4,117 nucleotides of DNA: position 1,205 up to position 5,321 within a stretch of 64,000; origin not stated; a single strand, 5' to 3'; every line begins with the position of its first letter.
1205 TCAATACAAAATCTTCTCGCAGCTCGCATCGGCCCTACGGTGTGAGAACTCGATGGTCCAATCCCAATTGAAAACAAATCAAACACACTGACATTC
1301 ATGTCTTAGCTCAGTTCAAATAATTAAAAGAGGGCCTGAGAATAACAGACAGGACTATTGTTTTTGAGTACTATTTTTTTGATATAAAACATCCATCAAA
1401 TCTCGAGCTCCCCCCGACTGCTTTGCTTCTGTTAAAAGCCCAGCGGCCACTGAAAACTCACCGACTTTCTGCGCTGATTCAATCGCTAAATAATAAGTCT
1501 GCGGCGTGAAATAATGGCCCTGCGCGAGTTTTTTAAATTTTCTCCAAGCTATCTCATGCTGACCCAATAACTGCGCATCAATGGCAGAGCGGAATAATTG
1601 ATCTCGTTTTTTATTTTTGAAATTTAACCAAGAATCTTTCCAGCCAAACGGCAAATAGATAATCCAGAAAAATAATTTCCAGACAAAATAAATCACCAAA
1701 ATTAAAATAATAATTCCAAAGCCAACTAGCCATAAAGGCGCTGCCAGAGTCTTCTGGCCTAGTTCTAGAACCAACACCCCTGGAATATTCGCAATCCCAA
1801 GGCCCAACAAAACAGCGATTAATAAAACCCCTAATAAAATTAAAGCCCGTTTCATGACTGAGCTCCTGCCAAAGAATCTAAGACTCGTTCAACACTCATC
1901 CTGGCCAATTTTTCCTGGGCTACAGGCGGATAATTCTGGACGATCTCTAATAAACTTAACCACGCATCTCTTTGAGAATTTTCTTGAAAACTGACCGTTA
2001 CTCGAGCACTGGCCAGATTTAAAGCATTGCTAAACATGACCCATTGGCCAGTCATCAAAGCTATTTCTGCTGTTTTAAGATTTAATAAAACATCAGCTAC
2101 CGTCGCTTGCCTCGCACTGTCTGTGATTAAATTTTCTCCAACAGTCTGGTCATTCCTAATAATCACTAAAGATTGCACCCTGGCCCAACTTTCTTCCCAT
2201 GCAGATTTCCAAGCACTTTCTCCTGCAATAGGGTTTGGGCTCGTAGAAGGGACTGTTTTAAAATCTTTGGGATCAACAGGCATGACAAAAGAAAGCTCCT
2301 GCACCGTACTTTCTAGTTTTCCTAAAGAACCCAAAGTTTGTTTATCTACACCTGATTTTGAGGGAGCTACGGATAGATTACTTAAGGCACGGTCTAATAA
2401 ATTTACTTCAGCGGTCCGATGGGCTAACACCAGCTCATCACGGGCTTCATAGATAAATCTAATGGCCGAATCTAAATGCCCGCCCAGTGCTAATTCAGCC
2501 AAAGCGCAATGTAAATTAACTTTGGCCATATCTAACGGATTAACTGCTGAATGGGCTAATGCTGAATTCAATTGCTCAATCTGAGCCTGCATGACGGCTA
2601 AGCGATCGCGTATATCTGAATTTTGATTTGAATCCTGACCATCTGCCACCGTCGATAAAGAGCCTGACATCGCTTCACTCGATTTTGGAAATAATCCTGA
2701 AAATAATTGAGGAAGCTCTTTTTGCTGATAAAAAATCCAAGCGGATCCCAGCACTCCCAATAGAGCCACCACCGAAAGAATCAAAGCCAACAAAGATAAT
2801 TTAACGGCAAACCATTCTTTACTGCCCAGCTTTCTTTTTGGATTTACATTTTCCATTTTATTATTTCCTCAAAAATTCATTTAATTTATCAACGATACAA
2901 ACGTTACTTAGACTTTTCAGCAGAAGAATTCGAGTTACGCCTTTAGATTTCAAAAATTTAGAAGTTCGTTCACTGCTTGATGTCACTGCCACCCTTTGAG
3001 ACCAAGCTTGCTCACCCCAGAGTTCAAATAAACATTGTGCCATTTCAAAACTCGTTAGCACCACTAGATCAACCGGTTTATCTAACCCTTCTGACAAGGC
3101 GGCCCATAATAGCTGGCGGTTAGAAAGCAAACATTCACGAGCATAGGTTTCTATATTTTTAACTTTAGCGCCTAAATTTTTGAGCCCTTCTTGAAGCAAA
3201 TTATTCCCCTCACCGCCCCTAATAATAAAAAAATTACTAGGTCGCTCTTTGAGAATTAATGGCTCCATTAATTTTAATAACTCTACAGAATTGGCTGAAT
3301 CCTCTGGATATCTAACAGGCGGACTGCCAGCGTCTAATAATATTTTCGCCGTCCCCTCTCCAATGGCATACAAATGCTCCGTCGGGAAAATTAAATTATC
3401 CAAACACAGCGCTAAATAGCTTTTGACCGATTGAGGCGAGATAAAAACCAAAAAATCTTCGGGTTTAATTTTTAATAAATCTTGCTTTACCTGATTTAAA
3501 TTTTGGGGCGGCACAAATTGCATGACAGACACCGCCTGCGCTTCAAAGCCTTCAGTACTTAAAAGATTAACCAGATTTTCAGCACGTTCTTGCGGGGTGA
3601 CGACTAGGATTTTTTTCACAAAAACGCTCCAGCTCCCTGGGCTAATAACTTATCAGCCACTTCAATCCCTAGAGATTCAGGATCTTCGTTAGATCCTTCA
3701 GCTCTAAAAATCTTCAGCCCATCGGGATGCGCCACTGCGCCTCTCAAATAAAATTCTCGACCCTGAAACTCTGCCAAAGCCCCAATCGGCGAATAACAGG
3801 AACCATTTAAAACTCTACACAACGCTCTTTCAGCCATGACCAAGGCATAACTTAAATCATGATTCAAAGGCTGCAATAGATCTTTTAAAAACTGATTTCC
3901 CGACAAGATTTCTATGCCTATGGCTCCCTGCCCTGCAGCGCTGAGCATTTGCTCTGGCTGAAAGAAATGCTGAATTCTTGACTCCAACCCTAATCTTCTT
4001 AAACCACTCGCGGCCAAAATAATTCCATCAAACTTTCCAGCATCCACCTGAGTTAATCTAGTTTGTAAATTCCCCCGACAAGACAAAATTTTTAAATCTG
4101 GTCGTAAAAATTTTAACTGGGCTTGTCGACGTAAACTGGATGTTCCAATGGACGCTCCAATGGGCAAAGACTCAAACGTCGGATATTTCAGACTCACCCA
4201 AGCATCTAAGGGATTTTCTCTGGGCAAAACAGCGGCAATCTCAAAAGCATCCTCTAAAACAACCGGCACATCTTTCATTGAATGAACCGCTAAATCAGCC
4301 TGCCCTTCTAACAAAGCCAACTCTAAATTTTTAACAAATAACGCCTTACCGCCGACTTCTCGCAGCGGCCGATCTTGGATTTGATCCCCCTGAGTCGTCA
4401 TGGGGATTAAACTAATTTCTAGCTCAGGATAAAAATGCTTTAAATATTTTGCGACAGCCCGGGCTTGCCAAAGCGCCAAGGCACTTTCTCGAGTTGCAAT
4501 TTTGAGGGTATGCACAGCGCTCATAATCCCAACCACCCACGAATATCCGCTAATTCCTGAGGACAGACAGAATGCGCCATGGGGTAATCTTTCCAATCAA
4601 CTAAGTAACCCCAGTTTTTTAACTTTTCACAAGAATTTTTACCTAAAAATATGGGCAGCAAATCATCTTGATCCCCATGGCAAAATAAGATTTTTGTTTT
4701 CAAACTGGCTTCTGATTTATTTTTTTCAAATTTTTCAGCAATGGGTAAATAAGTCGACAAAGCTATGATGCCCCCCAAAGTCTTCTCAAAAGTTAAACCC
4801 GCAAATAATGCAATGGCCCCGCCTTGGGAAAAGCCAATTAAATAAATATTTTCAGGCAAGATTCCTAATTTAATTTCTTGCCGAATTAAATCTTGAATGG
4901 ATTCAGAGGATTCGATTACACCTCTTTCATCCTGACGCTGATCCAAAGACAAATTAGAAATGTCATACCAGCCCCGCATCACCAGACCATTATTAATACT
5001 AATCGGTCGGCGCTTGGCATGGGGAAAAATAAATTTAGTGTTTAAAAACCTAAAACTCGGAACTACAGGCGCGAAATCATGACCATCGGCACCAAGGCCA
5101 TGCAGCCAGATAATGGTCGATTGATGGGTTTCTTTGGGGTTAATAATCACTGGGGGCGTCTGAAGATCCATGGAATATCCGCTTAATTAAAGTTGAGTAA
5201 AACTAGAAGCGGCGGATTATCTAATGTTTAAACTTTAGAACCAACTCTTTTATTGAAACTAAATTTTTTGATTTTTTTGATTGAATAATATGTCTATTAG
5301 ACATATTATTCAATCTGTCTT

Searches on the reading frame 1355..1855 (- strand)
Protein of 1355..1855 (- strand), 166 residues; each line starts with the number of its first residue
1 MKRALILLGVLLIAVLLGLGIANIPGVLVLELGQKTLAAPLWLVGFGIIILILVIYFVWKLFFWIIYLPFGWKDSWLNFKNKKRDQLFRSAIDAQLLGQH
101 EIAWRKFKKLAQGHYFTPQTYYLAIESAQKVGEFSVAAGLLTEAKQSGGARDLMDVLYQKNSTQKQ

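Call 29: search_protein_families(library=pfam, proteins=[window:1355-1855:-], max_evalue=0.000001)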
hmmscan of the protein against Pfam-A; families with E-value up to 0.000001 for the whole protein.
window:1355-1855:- (166 aa): 1 family
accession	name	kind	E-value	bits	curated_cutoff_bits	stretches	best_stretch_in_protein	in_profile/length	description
PF07219.19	HemY_N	-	2.2e-10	41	31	1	26-130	1-105/107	HemY protein N-terminus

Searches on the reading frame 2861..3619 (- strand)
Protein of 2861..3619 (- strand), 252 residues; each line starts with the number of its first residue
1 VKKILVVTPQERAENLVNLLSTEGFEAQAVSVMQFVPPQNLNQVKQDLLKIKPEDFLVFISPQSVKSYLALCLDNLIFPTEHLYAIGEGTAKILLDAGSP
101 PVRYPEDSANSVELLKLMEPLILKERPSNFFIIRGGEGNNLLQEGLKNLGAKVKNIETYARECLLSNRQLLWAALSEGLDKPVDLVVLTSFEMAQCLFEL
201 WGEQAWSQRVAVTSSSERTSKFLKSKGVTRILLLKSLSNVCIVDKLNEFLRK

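Call 29: search_protein_families(library=pfam, proteins=[window:2861-3619:-], max_evalue=0.000001)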
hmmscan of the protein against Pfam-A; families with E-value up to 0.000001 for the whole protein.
window:2861-3619:- (252 aa): 1 family
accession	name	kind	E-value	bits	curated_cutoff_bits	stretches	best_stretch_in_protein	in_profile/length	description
PF02602.20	HEM4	-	1.2e-31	110.1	27.5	1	16-232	3-219/231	Uroporphyrinogen-III synthase HemD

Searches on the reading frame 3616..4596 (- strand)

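Call 29: search_protein_families(library=pfam, proteins=[window:3616-4596:-], max_evalue=0.000001)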
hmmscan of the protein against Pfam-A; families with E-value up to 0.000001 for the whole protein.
window:3616-4596:- (326 aa): 2 families
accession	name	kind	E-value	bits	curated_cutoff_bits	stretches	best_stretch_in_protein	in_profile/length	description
PF01379.25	Porphobil_deam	-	6.9e-77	258.1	22.1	1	31-236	1-204/207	Porphobilinogen deaminase, dipyromethane cofactor binding domain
PF03900.20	Porphobil_deamC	-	1.5e-17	64.1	26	1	252-318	3-73/74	Porphobilinogen deaminase, C-terminal domain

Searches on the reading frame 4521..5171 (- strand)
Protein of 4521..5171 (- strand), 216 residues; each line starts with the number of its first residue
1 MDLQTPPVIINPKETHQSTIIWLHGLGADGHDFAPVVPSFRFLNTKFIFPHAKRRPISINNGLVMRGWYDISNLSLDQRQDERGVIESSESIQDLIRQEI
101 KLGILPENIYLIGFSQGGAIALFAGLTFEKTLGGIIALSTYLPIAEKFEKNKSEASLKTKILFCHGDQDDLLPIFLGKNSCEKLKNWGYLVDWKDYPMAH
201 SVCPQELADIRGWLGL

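Call 29: search_protein_families(library=pfam, proteins=[window:4521-5171:-], max_evalue=0.000001)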
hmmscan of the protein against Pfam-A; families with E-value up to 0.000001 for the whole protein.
window:4521-5171:- (216 aa): 1 family
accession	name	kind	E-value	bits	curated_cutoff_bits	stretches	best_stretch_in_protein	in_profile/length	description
PF02230.22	Abhydrolase_2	-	1.9e-58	198.3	23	1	7-213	4-212/217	Phospholipase/Carboxylesterase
